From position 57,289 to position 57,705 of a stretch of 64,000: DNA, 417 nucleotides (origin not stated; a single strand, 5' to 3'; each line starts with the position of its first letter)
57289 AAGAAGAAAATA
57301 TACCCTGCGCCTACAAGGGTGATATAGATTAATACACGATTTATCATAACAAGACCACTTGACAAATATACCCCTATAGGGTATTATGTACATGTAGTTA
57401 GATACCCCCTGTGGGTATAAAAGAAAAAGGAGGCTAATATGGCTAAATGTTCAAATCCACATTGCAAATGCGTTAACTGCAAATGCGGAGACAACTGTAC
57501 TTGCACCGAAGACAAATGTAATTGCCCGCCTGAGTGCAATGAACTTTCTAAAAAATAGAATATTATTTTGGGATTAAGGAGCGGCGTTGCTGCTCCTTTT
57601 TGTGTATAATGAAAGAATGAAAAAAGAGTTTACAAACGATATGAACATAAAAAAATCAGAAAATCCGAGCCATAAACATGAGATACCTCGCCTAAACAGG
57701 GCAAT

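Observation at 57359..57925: Unannotated 39-aa, 10-cysteine metallothionein-like gene under twin CsoR-type operators, followed by a CsoR-family repressor gene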

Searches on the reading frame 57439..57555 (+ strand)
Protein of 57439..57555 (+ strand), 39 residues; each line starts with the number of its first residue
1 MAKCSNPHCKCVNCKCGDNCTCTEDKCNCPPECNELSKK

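Call 3: search_protein_families(library=pfam, proteins=[window:57439-57555:+], max_evalue=10)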
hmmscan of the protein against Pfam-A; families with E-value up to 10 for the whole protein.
seq(39 aa): 0 families

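Call 4: search_protein_families(library=ncbifam, proteins=[window:57439-57555:+], max_evalue=10)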
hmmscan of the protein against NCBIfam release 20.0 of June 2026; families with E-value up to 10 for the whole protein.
seq(39 aa): 0 families

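Call 15: find_related_loci(query=A1, collection=genome_contigs, flank=4000)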
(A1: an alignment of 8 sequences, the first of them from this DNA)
Query A1 (39 aa) in genome_contigs; peptide patterns used: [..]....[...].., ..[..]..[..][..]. (x = any residue, [..] = any of these).
252 stretches matched a pattern; 105 encode a relative of the query (tblastn E <= 1e-3); the best 80 are kept; 80 distinct loci.
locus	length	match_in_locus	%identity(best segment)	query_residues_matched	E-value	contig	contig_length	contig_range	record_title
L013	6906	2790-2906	97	1-39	1e-19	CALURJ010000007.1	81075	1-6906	MAG: Candidatus Gastranaerophilales bacterium isolate BRZ_BB__bin33 genome assembly, contig: BRZ_BB__NODE_339_length_810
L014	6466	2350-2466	97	1-39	1e-19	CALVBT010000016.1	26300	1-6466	MAG: Candidatus Gastranaerophilales bacterium isolate BRZ_PB__bin5 genome assembly, contig: BRZ_PB__NODE_2502_length_263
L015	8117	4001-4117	97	1-39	1e-19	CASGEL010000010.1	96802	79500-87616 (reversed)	uncultured bacterium isolate A94_L1_369369_idba_bin.43 genome assembly, contig: A94_L1_369369_idba_bin.43.fa_scaffold_49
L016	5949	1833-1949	97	1-39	1e-19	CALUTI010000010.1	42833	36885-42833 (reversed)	MAG: Candidatus Gastranaerophilales bacterium isolate BRZ_LN__bin14 genome assembly, contig: BRZ_LN__NODE_837_length_428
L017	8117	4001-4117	97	1-39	1e-19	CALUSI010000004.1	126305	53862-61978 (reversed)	MAG: Candidatus Gastranaerophilales bacterium isolate BRZ_N__bin145 genome assembly, contig: BRZ_N__NODE_367_length_1263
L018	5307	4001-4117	97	1-39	1e-19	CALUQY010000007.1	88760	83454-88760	MAG: Candidatus Gastranaerophilales bacterium isolate BRZ_KI__bin23 genome assembly, contig: BRZ_KI__NODE_370_length_887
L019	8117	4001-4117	97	1-39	1e-19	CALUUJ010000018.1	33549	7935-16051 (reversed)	MAG: Candidatus Gastranaerophilales bacterium isolate BRZ_SM__bin97 genome assembly, contig: BRZ_SM__NODE_1345_length_33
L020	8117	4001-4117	95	1-39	7e-19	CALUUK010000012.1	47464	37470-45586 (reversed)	MAG: Candidatus Gastranaerophilales bacterium isolate BRZ_GD__bin33 genome assembly, contig: BRZ_GD__NODE_1101_length_47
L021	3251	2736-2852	95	1-39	7e-19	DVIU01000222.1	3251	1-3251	MAG TPA_asm: Candidatus Scatousia excrementigallinarum isolate 6276 CHK98__C354205_L3251_ERR2241824, whole genome shotgu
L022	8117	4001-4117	92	1-39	1e-18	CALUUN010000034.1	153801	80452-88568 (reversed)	MAG: Candidatus Gastranaerophilales bacterium isolate BRZ_MV__bin6 genome assembly, contig: BRZ_MV__NODE_64_length_15380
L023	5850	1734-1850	95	1-39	1e-18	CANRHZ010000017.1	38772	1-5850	MAG: Candidatus Gastranaerophilales bacterium isolate Lapin-023__bin10 genome assembly, contig: Lapin-023__NODE_1447_len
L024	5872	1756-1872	95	1-39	1e-18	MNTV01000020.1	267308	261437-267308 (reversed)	MAG: Azospirillum sp. 51_20 Ley3_66761_scaffold_239, whole genome shotgun sequence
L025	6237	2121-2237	92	1-39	2e-18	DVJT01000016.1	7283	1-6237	MAG TPA_asm: Candidatus Avigastranaerophilus faecigallinarum isolate 5572 CHK22__C40856_L7283_ERR2241687, whole genome s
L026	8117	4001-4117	92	1-39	2e-18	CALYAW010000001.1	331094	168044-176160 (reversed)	MAG: uncultured Alphaproteobacteria bacterium isolate BRZ_DM__bin108 genome assembly, contig: BRZ_DM__NODE_18_length_331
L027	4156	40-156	92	1-39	2e-18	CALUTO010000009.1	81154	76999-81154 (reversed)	MAG: Candidatus Gastranaerophilales bacterium isolate BRZ_KF__bin5 genome assembly, contig: BRZ_KF__NODE_425_length_8115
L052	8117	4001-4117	67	1-39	4e-12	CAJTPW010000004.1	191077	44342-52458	TPA_asm: uncultured Vampirovibrio sp. isolate MGBC110388 genome assembly, contig: MGBC110388.4, whole genome shotgun seq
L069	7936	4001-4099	64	1-33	7e-8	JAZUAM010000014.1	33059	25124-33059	MAG: Alphaproteobacteria bacterium isolate T1900045320_YK20190009.MAGScoT_cleanbin_000005 SGB_6346_k141_720877, whole ge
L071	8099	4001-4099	58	1-33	3e-7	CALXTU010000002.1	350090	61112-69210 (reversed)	MAG: uncultured Alphaproteobacteria bacterium isolate BRZ_PK__bin103 genome assembly, contig: BRZ_PK__NODE_13_length_350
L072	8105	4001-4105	60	1-33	3e-7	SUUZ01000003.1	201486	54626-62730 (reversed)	MAG: Alphaproteobacteria bacterium isolate SIG59 NODE_1019_length_201486_cov_20.452212, whole genome shotgun sequence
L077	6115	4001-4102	56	1-34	7e-7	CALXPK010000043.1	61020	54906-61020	MAG: uncultured Alphaproteobacteria bacterium isolate E04__bin53 genome assembly, contig: E04__k127_3528140, whole genom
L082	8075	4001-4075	64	1-25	2e-6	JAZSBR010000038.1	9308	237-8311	MAG: Alphaproteobacteria bacterium isolate T1900044927_TS20190393.MAGScoT_cleanbin_000012 SGB_3385_k141_2098033, whole g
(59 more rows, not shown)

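Call 22: search_protein_representatives(alignment_id=A1)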
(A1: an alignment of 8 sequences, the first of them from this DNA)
Query: 8 sequences, 39 profile positions. Proteins with E-value up to 0.001 (for the whole library): 6; up to 1e-10: 4; up to 1e-30: 0. The best 6 are listed.
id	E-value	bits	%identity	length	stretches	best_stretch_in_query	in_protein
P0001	1.1e-17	79.4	-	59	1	1-38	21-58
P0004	2.9e-17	78.0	-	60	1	1-39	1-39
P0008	7.7e-16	73.5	-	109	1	1-34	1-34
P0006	2.6e-15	71.8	-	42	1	1-38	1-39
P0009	4.8e-07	45.3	-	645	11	3-24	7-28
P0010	2.8e-04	36.5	-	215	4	14-37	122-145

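Call 28: search_solved_structures(query=A1, max_evalue=10, show_alignments=3)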
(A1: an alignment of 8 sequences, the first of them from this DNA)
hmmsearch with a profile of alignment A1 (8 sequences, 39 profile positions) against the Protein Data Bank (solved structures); distinct sequences matched with E-value up to 10: 2.
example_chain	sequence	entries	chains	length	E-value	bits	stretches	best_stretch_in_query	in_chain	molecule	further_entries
1qjl_A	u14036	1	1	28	0.029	17.2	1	4-29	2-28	METALLOTHIONEIN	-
6vh8_A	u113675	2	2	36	3.7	10.4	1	3-22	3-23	Excelsatoxin A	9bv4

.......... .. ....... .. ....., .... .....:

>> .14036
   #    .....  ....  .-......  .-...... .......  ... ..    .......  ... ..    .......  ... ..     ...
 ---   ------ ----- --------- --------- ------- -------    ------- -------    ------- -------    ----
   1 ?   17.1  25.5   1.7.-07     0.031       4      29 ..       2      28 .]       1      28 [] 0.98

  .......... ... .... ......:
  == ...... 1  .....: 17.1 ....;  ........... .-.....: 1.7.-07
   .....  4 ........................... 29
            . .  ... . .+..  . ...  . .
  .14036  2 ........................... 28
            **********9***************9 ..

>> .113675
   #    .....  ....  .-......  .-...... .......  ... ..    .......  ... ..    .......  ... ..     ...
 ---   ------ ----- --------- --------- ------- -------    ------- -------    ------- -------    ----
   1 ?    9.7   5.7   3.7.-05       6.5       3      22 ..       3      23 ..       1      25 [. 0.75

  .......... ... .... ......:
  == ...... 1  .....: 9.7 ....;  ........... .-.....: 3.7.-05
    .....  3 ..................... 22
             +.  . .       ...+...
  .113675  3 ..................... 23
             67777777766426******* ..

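Call 37: list_cluster_members(proteins=[window:57439-57555:+, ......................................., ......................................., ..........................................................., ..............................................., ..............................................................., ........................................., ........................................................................, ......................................, P0009])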
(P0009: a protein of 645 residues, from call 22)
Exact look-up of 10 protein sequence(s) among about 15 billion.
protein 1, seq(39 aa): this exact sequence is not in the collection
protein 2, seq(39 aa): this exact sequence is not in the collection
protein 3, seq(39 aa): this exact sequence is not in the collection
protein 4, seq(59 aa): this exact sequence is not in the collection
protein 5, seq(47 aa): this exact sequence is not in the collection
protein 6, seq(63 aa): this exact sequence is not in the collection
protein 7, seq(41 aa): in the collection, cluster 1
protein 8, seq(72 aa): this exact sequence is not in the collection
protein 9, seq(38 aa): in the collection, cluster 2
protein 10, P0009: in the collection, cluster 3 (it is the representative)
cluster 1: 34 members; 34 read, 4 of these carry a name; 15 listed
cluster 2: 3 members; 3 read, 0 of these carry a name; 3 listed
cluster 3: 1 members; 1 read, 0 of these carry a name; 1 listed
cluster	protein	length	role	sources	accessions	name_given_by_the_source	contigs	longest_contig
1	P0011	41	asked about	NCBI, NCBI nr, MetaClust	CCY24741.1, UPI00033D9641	unknown [Brachyspira sp. CAG:484] | status=active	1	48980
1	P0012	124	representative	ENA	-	-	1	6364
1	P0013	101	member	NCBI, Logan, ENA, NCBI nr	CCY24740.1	putative uncharacterized protein [Brachyspira sp. CAG:484]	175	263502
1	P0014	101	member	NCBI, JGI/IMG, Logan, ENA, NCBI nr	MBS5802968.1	MAG: metal-sensitive transcriptional regulator [Brachyspira sp.] | hypothetical protein | metal-sensitive transcriptional regulator [Brachyspira sp.]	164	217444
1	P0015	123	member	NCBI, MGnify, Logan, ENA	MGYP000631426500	CR=1 FL=1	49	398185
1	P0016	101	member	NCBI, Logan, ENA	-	-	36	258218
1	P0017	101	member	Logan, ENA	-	-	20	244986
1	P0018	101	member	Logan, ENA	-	-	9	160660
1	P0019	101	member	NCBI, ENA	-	-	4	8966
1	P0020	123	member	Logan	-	-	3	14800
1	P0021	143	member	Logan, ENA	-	-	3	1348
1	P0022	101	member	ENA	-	-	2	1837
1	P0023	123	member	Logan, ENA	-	-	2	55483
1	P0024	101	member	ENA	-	-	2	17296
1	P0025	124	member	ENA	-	-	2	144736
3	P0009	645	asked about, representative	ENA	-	-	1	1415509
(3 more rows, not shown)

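Call 50: search_protein_families(library=pfam, proteins=[L082:4488-5378:+, L069:4047-5024:+, L071:233-2086:+, L071:4581-6941:+, L082:2238-3137:+, L082:3139-3873:+, L052:4437-5264:+, L077:4492-5280:+], max_evalue=0.001)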
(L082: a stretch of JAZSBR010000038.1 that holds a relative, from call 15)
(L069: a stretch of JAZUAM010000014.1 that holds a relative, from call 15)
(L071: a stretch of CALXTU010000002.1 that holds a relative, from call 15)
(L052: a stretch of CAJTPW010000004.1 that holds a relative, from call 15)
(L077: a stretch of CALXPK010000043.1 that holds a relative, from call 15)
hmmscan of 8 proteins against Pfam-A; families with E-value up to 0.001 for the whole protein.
L082:4488-5378:+ (296 aa): 2 families
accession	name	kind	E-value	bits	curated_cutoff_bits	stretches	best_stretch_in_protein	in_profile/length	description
PF01545.26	Cation_efflux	-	1.5e-44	152.6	26.6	1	22-204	1-189/198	Cation efflux family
PF16916.11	ZT_dimer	-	4.3e-13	49.5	26.7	1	217-287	1-77/78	Dimerisation domain of Zinc Transporter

L069:4047-5024:+ (325 aa): 2 families
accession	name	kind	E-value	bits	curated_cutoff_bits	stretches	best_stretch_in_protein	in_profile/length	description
PF01545.26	Cation_efflux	-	9.5e-42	143.5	26.6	1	50-240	1-197/198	Cation efflux family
PF16916.11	ZT_dimer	-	1e-06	29.1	26.7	1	245-315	1-77/78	Dimerisation domain of Zinc Transporter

L071:233-2086:+ (617 aa): 4 families
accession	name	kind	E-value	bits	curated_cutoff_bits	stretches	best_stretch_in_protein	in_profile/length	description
PF00122.25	E1-E2_ATPase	-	6.6e-47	159.8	28.1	1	114-293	3-180/181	E1-E2 ATPase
PF00702.32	Hydrolase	-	1e-30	108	26.4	1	311-521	2-191/191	haloacid dehalogenase-like hydrolase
PF08282.18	Hydrolase_3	-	1e-05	25.9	20.9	1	498-546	200-247/255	haloacid dehalogenase-like hydrolase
PF12710.13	HAD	-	0.00092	20.1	27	0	404-517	44-188/189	haloacid dehalogenase-like hydrolase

L071:4581-6941:+ (786 aa): 7 families
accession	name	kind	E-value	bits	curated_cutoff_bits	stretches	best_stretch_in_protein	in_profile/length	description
PF02421.24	FeoB_N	-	1.9e-65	219.6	27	1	120-271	3-155/156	Ferrous iron transport protein B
PF07670.19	Gate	-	5.8e-40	136.4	29.6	2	474-569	1-103/104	Nucleoside recognition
PF04023.20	FeoA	-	4.3e-22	78.4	23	1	3-74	2-73/74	FeoA domain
PF07664.17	FeoB_C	-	2.9e-19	69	26.6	1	579-629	1-52/54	Ferrous iron transport protein B C terminus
PF01926.29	MMR_HSR1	-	6.9e-19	68.5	21.9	1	120-229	2-112/113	50S ribosome-binding GTPase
PF17910.6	FeoB_Cyto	-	4.7e-14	53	23.4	1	298-383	5-89/90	FeoB cytosolic helical domain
PF00009.33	GTP_EFTU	-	5.4e-06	26.6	26.5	0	210-274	110-184/188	Elongation factor Tu GTP binding domain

L082:2238-3137:+ (299 aa): 1 family
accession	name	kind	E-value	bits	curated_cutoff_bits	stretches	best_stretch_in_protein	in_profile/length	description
PF01297.22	ZnuA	-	4.2e-43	148.2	29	1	23-292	1-259/263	Zinc-uptake complex component A periplasmic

L082:3139-3873:+ (244 aa): 1 family
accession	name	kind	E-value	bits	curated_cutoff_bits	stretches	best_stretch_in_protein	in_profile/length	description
PF00950.22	ABC-3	-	2.2e-15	57.3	20.1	2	151-236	165-251/258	ABC 3 transport family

L052:4437-5264:+ (275 aa): 1 family
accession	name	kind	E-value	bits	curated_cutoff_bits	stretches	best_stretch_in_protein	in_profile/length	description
PF12706.13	Lactamase_B_2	-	2.3e-10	40.8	27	1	68-238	24-200/200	Beta-lactamase superfamily domain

L077:4492-5280:+ (262 aa): 3 families
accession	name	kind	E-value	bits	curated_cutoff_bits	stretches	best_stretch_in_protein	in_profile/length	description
PF12706.13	Lactamase_B_2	-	3.4e-14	53.4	27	1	20-224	3-200/200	Beta-lactamase superfamily domain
PF00753.33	Lactamase_B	-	1.5e-05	25.5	22.7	1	17-73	15-56/196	Metallo-beta-lactamase superfamily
PF13483.12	Lactamase_B_3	-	1.6e-05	25.4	24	1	8-117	7-75/160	Beta-lactamase superfamily domain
